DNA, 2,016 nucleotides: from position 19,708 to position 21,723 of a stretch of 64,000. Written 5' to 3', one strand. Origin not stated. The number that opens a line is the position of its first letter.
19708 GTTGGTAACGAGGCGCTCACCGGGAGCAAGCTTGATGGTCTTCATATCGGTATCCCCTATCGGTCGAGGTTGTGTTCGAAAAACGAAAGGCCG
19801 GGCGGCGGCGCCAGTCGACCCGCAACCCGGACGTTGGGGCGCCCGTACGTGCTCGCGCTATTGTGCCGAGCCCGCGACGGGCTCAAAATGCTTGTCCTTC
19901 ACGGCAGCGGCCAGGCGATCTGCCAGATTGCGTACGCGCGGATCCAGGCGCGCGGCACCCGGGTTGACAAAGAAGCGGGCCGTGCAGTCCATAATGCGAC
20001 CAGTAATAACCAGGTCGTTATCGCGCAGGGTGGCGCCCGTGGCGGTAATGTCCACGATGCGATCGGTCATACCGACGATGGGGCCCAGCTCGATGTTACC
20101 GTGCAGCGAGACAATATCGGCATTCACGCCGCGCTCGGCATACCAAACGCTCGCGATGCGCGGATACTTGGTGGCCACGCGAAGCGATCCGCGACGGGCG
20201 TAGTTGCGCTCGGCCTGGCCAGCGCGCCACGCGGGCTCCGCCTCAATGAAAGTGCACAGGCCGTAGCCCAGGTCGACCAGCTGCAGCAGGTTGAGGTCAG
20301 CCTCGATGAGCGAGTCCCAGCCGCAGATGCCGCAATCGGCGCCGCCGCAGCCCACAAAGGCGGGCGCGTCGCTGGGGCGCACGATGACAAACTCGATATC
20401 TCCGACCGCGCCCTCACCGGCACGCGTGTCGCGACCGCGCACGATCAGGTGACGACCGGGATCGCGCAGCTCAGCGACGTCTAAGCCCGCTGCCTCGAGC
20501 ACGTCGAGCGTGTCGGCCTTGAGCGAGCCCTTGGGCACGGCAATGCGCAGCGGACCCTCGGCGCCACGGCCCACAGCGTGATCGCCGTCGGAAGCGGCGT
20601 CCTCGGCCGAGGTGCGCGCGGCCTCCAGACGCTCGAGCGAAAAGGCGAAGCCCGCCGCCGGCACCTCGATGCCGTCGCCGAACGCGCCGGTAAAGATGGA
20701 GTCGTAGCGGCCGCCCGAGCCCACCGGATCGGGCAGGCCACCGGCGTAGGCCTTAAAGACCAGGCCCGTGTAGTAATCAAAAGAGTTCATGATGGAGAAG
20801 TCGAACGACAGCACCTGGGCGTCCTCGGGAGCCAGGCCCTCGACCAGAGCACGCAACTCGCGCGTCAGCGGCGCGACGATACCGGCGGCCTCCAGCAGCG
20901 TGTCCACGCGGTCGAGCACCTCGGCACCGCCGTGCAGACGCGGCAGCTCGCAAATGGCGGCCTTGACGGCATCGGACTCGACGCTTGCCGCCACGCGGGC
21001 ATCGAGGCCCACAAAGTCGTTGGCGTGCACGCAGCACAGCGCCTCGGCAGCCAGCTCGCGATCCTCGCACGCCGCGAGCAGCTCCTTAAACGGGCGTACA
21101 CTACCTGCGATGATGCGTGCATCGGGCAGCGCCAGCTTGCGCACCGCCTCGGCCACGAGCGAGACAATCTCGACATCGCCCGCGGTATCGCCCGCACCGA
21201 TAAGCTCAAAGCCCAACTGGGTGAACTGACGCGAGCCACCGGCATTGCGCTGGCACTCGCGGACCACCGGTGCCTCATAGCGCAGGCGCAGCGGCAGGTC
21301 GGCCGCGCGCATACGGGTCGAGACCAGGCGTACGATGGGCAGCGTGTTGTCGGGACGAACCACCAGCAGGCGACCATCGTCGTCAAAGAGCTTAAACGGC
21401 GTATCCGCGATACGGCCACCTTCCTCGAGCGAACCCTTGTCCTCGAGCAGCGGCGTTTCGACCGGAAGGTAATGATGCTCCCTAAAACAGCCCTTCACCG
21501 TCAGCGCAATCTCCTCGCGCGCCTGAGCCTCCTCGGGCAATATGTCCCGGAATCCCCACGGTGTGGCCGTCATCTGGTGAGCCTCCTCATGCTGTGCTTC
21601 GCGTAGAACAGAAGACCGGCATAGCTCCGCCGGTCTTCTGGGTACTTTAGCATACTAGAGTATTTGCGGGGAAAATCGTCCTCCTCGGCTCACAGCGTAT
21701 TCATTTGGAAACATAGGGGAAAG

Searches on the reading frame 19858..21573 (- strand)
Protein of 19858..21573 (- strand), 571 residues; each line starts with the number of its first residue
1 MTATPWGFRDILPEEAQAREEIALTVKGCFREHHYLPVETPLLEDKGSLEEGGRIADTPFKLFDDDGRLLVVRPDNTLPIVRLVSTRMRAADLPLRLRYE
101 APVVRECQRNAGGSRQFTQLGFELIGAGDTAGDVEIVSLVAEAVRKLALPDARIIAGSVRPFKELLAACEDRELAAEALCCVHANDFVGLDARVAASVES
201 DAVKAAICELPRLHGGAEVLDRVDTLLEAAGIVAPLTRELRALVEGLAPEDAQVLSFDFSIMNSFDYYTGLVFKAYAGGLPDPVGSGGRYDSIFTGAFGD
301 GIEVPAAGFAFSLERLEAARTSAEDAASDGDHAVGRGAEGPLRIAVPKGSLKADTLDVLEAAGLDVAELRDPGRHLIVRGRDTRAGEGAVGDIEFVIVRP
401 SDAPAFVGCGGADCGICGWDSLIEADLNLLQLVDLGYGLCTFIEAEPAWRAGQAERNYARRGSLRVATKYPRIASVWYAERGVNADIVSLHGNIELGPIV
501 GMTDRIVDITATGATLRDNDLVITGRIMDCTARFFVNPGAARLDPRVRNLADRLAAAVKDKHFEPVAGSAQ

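Call 11: search_protein_families(library=pfam, proteins=[window:19858-21573:-], max_evalue=0.001)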
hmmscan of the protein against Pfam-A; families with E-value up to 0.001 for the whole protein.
window:19858-21573:- (571 aa): 3 families
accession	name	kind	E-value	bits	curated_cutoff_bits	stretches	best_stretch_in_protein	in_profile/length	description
PF13393.11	tRNA-synt_His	-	1.8e-63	215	25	1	7-316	1-308/308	Histidyl-tRNA synthetase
PF01634.23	HisG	-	2.1e-38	132.2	25.5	1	399-555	1-157/158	ATP phosphoribosyltransferase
PF00587.30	tRNA-synt_2b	-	1.7e-05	25.4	29.3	1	60-163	1-109/179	tRNA synthetase class II core domain (G, H, P, S and T)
